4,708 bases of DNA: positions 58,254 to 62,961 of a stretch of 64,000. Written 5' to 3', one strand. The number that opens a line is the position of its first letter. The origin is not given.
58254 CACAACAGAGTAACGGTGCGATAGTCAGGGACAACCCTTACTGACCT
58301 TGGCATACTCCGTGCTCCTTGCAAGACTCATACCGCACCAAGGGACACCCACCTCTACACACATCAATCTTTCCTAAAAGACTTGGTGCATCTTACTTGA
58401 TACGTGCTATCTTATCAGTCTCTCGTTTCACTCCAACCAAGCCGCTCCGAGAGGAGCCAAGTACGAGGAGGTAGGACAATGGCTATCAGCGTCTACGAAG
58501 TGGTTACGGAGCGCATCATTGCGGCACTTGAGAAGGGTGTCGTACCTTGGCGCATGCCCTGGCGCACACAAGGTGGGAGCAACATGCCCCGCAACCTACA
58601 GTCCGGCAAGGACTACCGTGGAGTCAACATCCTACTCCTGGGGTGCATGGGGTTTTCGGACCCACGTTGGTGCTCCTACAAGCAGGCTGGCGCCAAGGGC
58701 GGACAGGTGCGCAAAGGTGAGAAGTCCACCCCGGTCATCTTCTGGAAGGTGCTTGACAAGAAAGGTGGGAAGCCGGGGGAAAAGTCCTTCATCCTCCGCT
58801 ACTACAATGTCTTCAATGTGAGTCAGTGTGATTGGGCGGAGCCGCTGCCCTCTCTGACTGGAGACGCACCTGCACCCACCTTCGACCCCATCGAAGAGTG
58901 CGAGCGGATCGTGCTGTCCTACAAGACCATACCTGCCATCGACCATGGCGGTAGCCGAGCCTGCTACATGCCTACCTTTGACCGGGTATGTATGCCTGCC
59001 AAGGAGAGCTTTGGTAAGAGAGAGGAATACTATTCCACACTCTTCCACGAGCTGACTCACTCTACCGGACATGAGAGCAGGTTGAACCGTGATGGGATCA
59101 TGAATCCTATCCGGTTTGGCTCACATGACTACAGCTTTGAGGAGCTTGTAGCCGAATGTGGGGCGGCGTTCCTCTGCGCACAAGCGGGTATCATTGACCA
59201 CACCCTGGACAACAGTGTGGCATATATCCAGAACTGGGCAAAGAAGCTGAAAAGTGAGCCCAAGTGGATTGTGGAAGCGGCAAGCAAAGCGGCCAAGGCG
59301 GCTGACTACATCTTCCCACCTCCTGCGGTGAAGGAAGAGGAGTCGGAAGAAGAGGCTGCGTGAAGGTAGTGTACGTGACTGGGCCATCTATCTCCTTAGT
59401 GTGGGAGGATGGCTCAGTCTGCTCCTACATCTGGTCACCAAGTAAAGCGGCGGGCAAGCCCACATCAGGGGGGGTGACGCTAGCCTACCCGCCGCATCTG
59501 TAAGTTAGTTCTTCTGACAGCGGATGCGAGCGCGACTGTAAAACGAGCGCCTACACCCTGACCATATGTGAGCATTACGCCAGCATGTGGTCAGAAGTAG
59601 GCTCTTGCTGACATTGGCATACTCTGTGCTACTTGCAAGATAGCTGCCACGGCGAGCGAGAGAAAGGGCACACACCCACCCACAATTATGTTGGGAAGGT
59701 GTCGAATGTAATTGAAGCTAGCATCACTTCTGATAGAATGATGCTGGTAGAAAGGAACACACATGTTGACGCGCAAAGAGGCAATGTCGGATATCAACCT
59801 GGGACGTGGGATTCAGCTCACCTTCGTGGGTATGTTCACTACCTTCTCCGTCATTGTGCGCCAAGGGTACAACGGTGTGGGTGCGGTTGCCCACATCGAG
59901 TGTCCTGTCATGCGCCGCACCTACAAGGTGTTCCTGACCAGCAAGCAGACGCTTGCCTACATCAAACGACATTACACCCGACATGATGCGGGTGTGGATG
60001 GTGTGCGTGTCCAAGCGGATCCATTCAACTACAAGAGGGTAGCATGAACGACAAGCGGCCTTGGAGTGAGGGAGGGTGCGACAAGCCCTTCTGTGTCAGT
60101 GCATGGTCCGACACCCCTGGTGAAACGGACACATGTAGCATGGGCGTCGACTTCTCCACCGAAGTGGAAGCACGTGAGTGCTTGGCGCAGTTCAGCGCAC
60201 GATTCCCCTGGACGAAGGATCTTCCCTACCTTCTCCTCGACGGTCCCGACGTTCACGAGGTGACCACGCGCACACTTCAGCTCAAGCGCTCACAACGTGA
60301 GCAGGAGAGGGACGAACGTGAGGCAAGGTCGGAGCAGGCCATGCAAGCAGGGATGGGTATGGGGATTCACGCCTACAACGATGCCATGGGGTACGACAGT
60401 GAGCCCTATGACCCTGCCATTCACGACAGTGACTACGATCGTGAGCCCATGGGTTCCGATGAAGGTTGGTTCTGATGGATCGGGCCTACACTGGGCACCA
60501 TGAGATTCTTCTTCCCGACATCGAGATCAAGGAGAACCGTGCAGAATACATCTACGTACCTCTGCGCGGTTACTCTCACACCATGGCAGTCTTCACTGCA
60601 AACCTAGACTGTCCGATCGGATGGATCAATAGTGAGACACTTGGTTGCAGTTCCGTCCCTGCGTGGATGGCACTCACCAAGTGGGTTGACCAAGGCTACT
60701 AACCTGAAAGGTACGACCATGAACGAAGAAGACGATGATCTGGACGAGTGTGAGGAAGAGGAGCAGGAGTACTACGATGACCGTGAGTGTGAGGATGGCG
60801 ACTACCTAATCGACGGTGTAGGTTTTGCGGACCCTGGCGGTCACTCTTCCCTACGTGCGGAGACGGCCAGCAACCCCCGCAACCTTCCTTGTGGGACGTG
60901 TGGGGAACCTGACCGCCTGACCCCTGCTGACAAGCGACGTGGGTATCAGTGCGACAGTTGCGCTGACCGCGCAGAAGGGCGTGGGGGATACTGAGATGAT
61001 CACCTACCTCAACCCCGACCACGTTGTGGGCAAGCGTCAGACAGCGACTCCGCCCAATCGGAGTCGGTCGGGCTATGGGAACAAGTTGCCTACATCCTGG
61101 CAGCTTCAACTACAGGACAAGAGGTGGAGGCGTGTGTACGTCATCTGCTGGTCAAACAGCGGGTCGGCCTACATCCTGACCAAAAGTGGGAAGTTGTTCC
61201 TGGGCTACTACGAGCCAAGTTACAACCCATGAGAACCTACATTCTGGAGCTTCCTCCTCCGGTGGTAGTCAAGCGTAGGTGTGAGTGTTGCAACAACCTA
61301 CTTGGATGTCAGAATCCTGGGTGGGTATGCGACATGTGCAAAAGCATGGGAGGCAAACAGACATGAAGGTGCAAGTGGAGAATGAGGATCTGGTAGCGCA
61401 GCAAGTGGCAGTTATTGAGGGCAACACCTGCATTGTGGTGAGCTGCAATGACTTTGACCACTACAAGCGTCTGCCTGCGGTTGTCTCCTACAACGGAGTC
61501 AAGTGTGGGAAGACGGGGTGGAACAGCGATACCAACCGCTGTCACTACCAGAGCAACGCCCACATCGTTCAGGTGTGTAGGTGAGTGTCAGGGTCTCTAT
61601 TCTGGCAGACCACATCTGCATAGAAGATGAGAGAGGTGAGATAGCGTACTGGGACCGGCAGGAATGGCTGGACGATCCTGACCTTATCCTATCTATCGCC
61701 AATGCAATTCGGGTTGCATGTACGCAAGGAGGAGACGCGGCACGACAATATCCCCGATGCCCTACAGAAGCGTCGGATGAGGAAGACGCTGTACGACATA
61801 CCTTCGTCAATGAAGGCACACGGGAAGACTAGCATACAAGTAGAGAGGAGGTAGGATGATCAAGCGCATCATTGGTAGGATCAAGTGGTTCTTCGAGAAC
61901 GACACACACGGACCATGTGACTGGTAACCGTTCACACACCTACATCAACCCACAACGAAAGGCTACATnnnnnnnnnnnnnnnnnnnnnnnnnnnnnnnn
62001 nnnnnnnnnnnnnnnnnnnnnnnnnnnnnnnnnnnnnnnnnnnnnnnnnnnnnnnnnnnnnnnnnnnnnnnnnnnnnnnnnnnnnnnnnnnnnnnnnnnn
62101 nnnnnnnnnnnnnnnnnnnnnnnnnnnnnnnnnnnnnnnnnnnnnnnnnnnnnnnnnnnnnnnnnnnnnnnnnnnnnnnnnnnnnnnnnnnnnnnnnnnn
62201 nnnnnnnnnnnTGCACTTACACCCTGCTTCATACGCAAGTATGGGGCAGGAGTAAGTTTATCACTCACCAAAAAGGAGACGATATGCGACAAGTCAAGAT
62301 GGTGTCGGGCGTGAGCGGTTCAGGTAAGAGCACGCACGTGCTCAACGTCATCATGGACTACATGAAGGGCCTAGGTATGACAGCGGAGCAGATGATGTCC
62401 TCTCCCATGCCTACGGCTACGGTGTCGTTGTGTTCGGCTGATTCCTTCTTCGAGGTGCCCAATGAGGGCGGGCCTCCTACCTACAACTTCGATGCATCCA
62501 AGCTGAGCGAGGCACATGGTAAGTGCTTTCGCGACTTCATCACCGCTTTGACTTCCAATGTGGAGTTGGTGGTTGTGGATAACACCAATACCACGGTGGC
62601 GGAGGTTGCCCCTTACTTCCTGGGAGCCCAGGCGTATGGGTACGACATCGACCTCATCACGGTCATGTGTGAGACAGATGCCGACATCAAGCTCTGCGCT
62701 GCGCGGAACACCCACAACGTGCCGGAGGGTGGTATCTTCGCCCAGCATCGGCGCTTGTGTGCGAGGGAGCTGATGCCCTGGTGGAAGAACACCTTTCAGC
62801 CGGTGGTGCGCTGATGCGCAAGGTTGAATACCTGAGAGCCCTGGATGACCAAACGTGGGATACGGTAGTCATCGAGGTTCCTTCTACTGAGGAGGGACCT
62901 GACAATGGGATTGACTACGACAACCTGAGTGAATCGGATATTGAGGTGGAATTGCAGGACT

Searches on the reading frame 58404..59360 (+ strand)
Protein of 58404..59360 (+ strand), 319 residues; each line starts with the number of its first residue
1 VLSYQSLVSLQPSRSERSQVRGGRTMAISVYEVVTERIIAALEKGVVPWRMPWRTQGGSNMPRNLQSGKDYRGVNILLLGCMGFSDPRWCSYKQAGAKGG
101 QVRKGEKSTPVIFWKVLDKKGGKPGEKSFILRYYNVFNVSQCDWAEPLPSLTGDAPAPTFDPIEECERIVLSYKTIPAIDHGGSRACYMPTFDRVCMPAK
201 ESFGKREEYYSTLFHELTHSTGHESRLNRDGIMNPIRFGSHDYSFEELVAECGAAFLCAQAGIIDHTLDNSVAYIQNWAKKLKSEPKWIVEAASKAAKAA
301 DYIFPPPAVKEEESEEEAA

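Call 64: search_protein_families(library=pfam, proteins=[window:58404-59360:+], max_evalue=0.01)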
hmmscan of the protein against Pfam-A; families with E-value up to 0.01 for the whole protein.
window:58404-59360:+ (319 aa): 2 families
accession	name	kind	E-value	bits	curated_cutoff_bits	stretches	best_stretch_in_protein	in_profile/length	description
PF18818.7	MPTase-PolyVal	-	1.1e-36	126.1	27.5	1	176-295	11-126/126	Zincin-like metallopeptidase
PF08401.16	ArdcN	-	5.3e-34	117.5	22.6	1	30-137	3-123/123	N-terminal domain of anti-restriction factor ArdC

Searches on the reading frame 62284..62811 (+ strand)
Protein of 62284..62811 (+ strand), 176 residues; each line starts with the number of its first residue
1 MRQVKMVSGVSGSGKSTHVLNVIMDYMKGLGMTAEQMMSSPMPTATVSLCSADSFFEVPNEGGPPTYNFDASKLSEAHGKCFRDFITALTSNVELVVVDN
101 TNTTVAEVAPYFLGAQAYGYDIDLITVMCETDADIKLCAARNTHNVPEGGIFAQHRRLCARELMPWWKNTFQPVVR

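Call 64: search_protein_families(library=pfam, proteins=[window:62284-62811:+], max_evalue=0.01)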
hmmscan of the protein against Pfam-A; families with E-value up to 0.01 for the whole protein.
window:62284-62811:+ (176 aa): 1 family
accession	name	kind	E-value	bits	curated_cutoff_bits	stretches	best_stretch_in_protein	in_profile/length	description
PF13671.12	AAA_33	-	1.8e-07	32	27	1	6-142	3-119/143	AAA domain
